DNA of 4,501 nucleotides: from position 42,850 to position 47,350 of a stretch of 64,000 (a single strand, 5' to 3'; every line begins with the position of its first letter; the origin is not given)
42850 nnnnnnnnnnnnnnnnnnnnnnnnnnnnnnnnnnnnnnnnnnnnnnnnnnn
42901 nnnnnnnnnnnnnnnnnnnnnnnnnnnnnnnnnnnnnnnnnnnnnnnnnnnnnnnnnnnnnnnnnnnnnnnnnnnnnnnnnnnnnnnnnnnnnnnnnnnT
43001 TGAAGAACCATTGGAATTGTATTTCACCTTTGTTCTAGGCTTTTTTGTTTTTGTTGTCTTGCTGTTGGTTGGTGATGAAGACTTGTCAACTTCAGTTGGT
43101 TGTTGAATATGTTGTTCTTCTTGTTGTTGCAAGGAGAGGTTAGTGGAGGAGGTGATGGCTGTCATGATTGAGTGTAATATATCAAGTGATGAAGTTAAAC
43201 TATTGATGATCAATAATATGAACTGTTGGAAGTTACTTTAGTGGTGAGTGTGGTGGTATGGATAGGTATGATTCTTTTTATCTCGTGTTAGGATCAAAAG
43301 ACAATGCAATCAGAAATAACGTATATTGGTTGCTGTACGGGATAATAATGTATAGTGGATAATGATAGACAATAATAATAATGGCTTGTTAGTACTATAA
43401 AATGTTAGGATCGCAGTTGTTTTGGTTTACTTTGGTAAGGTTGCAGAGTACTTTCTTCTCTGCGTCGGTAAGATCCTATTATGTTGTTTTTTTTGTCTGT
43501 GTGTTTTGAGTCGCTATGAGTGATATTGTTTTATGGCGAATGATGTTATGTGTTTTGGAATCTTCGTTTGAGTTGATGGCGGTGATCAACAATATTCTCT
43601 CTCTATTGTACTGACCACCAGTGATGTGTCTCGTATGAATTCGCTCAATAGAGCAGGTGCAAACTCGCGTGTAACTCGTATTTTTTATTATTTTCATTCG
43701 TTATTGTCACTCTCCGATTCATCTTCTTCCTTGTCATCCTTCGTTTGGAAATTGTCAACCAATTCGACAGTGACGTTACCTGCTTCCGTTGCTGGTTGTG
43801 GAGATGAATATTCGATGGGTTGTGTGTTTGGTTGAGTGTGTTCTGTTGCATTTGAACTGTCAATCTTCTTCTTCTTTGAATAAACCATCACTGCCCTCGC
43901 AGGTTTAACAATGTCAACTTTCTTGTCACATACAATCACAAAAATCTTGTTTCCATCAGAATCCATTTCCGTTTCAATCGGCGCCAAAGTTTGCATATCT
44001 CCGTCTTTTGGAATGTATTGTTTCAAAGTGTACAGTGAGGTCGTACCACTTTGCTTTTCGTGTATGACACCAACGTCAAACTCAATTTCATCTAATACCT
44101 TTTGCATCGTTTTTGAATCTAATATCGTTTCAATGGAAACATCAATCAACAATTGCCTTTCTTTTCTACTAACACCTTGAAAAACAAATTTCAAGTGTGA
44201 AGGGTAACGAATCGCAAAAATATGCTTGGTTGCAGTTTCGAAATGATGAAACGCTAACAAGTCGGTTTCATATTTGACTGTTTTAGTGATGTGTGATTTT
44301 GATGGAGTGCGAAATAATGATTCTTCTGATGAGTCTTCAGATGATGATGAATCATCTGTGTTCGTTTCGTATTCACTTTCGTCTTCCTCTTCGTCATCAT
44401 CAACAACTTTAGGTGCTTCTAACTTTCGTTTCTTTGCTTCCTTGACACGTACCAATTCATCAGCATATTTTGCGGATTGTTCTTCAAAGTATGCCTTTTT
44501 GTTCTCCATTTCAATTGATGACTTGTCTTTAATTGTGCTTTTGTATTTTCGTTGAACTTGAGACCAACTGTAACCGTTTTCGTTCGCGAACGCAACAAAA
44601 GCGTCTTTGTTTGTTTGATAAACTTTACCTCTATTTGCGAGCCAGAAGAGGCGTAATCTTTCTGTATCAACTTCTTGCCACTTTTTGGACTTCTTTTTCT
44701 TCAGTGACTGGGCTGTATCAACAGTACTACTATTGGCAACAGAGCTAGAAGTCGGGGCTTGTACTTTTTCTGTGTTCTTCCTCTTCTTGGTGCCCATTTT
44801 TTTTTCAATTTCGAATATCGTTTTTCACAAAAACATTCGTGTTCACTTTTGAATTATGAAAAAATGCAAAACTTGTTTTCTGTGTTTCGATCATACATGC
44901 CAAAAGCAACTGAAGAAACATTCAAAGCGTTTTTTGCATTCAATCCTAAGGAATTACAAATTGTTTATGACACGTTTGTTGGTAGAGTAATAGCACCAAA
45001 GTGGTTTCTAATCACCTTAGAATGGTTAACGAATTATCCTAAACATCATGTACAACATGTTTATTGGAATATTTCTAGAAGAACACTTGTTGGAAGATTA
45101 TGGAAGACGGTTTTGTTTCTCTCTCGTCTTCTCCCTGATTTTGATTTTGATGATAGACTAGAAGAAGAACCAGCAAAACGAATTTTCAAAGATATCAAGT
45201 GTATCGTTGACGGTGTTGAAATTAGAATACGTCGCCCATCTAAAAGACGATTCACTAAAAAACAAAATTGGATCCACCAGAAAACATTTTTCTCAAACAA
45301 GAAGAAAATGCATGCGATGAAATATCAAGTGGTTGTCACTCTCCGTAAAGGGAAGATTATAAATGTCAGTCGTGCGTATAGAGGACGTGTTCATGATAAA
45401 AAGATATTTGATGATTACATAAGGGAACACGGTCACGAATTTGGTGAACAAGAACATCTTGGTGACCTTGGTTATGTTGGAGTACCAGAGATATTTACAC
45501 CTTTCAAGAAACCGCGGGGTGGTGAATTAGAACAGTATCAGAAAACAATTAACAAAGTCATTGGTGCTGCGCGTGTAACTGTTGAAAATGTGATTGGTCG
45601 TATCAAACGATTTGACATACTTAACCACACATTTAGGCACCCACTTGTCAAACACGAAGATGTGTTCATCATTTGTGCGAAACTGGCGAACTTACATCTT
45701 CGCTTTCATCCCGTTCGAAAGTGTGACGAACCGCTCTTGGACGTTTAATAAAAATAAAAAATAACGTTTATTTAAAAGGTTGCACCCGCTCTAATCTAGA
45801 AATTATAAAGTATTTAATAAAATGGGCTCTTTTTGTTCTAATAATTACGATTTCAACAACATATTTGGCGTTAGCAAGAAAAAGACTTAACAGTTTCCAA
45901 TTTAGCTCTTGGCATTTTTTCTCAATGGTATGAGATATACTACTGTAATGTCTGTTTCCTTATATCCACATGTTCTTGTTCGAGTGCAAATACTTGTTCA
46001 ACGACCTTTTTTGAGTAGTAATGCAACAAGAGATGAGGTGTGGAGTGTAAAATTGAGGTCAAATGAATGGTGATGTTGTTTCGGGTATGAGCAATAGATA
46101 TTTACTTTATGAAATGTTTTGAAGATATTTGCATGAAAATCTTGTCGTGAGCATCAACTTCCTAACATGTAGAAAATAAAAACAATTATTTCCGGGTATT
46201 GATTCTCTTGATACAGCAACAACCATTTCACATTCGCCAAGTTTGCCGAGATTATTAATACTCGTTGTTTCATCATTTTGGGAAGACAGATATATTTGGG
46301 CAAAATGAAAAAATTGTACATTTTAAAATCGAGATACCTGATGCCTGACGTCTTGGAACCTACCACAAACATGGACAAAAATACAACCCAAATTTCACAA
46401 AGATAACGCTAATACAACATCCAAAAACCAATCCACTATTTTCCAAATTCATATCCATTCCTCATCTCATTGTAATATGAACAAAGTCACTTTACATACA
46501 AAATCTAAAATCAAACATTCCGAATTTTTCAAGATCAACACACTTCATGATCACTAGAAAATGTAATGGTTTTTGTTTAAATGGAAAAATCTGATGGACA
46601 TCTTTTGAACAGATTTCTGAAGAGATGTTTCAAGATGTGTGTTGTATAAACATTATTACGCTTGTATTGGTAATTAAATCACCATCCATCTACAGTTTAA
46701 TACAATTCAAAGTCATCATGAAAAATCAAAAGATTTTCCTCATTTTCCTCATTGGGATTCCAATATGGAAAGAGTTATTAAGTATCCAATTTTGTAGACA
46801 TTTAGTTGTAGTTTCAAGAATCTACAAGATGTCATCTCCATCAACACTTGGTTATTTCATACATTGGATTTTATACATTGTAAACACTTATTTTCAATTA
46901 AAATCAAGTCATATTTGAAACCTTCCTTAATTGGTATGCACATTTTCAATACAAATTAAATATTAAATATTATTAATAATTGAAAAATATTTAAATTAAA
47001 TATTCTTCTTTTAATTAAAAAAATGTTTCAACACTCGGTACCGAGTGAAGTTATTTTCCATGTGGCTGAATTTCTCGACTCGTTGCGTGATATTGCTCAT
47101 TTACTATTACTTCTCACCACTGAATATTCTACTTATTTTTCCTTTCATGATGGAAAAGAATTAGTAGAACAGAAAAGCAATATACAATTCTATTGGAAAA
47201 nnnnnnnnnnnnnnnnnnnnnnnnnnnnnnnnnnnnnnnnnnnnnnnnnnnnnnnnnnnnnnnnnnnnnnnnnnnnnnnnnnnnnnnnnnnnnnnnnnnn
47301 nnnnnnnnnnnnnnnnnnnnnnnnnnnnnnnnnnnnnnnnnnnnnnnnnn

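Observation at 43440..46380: Compositionally foreign Harbinger/PIF DNA transposon, apparently intact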

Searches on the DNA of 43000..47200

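Call 63: search_rna_families(source=window, start=43000, end=47200, threshold=evalue, max_evalue=1)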
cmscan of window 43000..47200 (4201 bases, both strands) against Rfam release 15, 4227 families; matches with E-value up to 1: 0.
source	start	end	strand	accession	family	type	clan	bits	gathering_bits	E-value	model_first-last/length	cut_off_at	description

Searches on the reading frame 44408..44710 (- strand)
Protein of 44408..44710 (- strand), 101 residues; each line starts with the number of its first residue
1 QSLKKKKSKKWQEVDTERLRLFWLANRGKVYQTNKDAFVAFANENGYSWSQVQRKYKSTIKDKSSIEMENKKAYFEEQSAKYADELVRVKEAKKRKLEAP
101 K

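Call 65: predict_structure(alignment_id=A4)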
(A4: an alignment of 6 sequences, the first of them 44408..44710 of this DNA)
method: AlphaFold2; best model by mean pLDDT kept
length: 101 residues; sequences in the alignment: 6
mean_pLDDT: 75.5   pTM: 0.50
mean pLDDT of the five models: 75.5, 75.1, 74.7, 73.6, 70.4
residues with pLDDT >= 90: 15; 70-90: 55; 50-70: 28; < 50: 3
segments of 3 or more residues with pLDDT < 50: none
pLDDT, mean of each block of 10 residues (from residue 1): 61 88 82 87 91 86 55 64 74 70 55
secondary structure, 60 per line:
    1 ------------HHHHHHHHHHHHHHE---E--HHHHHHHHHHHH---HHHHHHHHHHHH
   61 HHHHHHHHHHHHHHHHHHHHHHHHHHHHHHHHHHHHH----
elements in order: H13-26 H34-45 H49-97

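Call 67: fold_search(model_id=the predicted structure, library=pdb)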
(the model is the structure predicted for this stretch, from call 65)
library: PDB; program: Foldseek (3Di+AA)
matches with E <= 10: 505; with E <= 0.001: 0
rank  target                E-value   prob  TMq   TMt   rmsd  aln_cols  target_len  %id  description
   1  4uus_F                3.1e-01  0.66  0.39  0.52   4.8        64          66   20  CRYSTAL STRUCTURE OF A UBX-EXD-DNA COMPLEX INCLUDING THE UBDA MOTIF (released 2015-02-18)
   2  2lr8_MODEL_1_A        4.1e-01  0.94  0.42  0.59   2.4        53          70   19  Solution NMR Structure of CASP8-associated protein 2 from Homo sapiens, Northeast Structural Genomics Consorti (released 2012-06-27)
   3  4xrm_A                4.7e-01  0.54  0.35  0.52   3.9        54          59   17  homodimer of TALE type homeobox transcription factor MEIS1 complexes with specific DNA (released 2015-11-04)
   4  4cyc_B                5.0e-01  0.57  0.37  0.55   4.1        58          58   19  CRYSTAL STRUCTURE OF A UBX-EXD-DNA COMPLEX INCLUDING THE HEXAPEPTIDE AND UBDA MOTIFS (released 2015-02-18)
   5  2r5y_B                5.4e-01  0.54  0.37  0.55   4.1        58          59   19  Structure of Scr/Exd complex bound to a consensus Hox-Exd site (released 2008-02-05)
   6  1b72_B                5.4e-01  0.41  0.32  0.42   5.3        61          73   23  PBX1, HOMEOBOX PROTEIN HOX-B1/DNA TERNARY COMPLEX (released 1999-02-19)
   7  4uus_A                5.7e-01  0.33  0.34  0.45   5.1        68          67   16  CRYSTAL STRUCTURE OF A UBX-EXD-DNA COMPLEX INCLUDING THE UBDA MOTIF (released 2015-02-18)
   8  2ld5_MODEL_1_A        6.6e-01  0.35  0.35  0.47   8.2        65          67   22  Solution NMR-derived complex structure of Hoxa13 DNA binding domain bound to DNA (released 2011-08-10)
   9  1puf_B                6.6e-01  0.35  0.32  0.41   5.0        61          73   23  Crystal Structure of HoxA9 and Pbx1 homeodomains bound to DNA (released 2003-09-02)
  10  2d5v_A                7.1e-01  0.69  0.38  0.29   3.0        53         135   13  Crystal structure of HNF-6alpha DNA-binding domain in complex with the TTR promoter (released 2006-12-05)
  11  5zjt_E                7.6e-01  0.47  0.36  0.57   5.8        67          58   24  Structure of AbdB/Exd complex bound to a 'Black14' DNA sequence (released 2018-08-29)
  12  5zr6_B                7.6e-01  0.35  0.31  0.17   3.4        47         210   15  Manganese-dependent transcriptional repressor complex with manganese (released 2019-03-20)
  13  5zjq_B                7.6e-01  0.30  0.31  0.40   5.7        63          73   21  Structure of AbdB/Exd complex bound to a 'Red14' DNA sequence (released 2018-08-29)
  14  5bng_B                8.1e-01  0.63  0.45  0.68   3.4        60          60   13  monomer of TALE type homeobox transcription factor MEIS1 complexes with specific DNA (released 2015-11-04)
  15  1enh                  8.1e-01  0.60  0.38  0.63   3.4        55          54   16  STRUCTURAL STUDIES OF THE ENGRAILED HOMEODOMAIN (released 1994-08-31)
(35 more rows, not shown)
